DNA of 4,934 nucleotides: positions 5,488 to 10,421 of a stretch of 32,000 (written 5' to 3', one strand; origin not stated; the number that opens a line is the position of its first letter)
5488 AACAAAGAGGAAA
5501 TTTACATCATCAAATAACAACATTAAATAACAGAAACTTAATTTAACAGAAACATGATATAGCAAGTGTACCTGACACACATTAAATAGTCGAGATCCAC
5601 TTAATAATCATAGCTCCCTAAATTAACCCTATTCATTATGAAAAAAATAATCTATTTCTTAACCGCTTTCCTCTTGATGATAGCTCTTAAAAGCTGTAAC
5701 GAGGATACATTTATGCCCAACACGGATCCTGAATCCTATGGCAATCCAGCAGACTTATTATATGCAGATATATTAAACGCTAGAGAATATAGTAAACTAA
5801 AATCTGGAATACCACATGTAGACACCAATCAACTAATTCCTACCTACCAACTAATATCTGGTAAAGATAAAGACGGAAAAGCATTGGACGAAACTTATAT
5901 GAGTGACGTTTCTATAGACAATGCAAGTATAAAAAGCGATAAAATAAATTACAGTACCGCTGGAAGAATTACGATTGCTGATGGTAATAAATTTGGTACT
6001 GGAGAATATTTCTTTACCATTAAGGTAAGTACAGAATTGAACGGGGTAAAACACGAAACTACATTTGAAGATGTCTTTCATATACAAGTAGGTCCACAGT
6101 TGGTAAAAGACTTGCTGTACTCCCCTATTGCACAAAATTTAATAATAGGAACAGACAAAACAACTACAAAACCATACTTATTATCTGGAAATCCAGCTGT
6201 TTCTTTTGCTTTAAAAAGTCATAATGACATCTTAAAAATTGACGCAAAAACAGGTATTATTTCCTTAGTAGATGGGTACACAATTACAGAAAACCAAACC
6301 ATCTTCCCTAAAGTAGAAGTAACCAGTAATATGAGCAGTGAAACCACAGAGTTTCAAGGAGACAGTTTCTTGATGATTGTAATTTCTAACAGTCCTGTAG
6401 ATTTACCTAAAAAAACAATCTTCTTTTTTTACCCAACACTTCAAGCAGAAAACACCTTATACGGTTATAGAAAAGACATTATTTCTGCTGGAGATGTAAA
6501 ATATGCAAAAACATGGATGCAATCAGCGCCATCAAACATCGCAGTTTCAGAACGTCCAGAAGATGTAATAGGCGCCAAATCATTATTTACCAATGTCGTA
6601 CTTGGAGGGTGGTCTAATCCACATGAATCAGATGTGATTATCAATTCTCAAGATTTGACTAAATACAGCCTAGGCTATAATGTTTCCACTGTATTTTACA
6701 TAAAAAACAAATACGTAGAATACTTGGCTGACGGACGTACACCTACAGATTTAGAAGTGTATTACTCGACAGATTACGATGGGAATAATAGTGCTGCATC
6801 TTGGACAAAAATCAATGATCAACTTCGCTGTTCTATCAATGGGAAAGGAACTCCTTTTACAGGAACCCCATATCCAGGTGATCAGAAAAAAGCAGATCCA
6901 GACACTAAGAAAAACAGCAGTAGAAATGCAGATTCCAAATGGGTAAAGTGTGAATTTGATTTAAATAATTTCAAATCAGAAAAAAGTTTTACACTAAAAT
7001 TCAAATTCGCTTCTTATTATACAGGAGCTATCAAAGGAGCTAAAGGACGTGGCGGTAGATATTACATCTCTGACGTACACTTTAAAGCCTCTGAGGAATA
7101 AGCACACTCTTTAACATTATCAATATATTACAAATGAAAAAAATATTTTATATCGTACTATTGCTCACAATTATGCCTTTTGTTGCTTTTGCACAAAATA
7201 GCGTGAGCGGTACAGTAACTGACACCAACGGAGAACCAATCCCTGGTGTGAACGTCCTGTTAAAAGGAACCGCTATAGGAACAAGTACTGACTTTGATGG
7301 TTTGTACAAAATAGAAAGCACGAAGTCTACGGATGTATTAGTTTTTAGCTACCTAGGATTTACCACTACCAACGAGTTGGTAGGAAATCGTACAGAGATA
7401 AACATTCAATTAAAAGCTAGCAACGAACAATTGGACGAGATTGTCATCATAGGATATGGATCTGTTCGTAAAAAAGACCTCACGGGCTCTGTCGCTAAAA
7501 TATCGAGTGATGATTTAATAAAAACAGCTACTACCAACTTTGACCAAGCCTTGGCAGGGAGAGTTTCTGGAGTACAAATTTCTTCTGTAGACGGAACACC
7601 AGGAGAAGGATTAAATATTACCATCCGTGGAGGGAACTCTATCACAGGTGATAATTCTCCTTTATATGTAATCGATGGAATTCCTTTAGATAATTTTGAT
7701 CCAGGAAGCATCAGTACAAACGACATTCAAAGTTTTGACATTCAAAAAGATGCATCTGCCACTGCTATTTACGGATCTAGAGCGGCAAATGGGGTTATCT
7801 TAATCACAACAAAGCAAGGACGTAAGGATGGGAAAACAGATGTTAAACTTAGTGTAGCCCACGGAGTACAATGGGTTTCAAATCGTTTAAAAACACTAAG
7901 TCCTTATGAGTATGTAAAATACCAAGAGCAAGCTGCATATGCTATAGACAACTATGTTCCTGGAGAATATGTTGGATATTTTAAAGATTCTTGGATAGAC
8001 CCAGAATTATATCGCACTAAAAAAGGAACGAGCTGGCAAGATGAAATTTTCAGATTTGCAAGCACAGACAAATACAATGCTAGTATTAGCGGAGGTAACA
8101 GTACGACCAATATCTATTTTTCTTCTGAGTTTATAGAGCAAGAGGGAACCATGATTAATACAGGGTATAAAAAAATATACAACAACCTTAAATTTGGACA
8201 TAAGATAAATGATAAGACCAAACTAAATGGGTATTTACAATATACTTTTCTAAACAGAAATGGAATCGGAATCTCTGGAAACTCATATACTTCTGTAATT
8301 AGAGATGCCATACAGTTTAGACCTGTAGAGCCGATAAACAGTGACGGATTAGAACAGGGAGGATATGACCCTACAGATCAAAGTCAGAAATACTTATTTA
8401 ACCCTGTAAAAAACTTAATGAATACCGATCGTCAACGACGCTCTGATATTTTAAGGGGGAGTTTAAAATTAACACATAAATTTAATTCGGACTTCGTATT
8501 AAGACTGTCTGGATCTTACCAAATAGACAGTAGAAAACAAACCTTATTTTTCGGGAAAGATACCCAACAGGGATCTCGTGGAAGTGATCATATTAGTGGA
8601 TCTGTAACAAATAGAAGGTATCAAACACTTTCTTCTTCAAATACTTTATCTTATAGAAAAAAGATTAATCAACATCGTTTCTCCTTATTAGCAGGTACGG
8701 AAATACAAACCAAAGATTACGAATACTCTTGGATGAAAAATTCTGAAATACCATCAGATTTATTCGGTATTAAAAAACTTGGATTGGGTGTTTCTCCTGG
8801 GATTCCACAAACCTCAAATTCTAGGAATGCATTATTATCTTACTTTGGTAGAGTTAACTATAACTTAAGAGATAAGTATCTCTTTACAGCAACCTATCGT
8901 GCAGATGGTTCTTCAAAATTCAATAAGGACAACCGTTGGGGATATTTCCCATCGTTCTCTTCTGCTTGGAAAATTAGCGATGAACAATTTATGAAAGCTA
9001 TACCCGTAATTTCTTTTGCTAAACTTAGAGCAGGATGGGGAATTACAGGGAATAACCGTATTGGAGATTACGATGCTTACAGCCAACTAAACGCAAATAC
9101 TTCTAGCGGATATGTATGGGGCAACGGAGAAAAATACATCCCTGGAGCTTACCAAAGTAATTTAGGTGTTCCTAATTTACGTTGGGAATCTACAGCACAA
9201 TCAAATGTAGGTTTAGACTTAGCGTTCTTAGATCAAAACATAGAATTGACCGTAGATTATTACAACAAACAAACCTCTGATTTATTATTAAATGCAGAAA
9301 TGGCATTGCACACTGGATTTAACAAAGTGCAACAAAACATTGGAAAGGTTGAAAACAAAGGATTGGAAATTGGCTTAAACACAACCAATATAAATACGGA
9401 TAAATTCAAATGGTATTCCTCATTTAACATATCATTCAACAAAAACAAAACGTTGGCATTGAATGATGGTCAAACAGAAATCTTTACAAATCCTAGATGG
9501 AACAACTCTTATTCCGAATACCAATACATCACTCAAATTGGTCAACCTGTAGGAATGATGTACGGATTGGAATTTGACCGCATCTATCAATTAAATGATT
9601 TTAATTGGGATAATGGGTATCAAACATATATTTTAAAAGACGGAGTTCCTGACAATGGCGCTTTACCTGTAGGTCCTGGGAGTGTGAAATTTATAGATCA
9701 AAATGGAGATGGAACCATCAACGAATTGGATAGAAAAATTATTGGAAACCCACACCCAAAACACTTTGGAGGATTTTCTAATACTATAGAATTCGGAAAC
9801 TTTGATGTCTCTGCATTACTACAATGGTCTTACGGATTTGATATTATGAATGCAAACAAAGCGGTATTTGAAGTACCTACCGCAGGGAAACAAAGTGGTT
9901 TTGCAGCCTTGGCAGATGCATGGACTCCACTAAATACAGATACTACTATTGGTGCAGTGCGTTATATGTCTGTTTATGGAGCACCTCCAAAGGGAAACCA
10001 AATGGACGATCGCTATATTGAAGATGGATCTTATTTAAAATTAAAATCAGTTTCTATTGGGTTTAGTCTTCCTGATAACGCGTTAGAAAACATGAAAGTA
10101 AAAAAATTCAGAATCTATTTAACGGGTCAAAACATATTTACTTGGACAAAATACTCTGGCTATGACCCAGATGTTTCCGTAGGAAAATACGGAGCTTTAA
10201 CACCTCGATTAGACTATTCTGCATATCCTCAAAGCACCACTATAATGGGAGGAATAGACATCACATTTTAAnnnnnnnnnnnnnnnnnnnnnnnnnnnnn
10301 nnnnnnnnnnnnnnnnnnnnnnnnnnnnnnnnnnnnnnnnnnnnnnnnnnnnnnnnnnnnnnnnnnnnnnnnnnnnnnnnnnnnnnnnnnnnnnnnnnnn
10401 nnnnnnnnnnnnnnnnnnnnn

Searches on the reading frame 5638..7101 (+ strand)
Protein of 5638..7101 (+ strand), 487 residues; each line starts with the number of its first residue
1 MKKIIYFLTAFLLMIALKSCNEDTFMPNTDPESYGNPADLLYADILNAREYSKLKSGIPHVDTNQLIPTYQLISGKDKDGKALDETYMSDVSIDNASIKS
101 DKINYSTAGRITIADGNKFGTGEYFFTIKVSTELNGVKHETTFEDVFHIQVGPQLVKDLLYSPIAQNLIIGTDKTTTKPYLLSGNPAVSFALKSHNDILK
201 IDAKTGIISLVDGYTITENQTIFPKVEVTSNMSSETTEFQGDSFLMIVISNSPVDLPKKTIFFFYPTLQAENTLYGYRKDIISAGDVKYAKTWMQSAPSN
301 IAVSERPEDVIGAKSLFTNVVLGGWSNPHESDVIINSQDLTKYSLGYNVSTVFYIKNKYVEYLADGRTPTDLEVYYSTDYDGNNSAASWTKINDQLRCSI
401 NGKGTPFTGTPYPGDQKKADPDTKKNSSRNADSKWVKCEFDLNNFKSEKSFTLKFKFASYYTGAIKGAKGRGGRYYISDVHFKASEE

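Call 3: search_protein_families(library=pfam, proteins=[window:5638-7101:+], max_evalue=0.01)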
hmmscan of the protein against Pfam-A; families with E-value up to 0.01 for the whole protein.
window:5638-7101:+ (487 aa): 1 family
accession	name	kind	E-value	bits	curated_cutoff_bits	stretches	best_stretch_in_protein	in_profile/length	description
PF16408.10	DUF5016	-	0.0019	18.8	31.2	0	1-46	1-47/120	Domain of unknown function (DUF5016)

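Call 4: search_protein_families(library=ncbifam, proteins=[window:5638-7101:+], max_evalue=0.01)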
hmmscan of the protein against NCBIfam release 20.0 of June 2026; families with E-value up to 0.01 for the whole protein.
window:5638-7101:+ (487 aa): 0 families

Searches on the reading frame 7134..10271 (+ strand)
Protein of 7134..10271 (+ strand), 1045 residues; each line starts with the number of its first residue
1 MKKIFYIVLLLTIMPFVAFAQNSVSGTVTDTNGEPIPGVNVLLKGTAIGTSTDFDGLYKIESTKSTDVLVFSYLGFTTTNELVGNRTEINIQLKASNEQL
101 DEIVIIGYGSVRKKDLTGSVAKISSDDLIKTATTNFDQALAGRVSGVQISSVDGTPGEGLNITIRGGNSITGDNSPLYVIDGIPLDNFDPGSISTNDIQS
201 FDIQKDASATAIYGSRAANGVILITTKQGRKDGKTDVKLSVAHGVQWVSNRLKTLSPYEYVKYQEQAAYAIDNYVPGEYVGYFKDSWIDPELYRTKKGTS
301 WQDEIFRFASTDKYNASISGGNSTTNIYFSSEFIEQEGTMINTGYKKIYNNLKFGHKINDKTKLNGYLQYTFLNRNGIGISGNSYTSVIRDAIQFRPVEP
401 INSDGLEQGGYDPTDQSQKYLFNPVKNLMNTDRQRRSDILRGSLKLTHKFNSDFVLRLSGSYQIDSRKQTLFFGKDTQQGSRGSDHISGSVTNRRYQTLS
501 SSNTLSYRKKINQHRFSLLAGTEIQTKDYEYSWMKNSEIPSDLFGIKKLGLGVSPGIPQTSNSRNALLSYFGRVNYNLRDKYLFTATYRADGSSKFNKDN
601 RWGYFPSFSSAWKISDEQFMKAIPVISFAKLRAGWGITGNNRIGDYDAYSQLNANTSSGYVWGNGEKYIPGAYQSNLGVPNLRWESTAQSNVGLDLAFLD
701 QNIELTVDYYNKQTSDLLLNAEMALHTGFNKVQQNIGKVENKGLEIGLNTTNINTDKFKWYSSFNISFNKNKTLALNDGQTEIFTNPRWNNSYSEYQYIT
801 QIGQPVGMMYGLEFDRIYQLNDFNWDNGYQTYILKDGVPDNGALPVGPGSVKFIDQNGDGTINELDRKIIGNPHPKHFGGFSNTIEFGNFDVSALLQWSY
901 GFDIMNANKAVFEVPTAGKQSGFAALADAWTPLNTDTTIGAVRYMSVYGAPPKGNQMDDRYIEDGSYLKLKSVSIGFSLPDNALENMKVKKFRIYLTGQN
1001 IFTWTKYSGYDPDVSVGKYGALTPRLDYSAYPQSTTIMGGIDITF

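Call 3: search_protein_families(library=pfam, proteins=[window:7134-10271:+], max_evalue=0.01)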
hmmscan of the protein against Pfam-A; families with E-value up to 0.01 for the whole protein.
window:7134-10271:+ (1045 aa): 4 families
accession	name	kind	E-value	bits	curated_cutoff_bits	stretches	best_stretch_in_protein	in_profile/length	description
PF07715.20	Plug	-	4e-19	69.5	23.9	1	113-221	2-107/107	TonB-dependent Receptor Plug Domain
PF13715.12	CarbopepD_reg_2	-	8.1e-18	64.7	32.2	1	24-105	1-88/88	CarboxypepD_reg-like domain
PF13620.12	CarboxypepD_reg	-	1.7e-11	44.7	32.3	1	23-93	1-81/82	Carboxypeptidase regulatory-like domain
PF02369.22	Big_1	-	0.0042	17.6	34.9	0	20-64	17-68/93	Bacterial Ig-like domain (group 1)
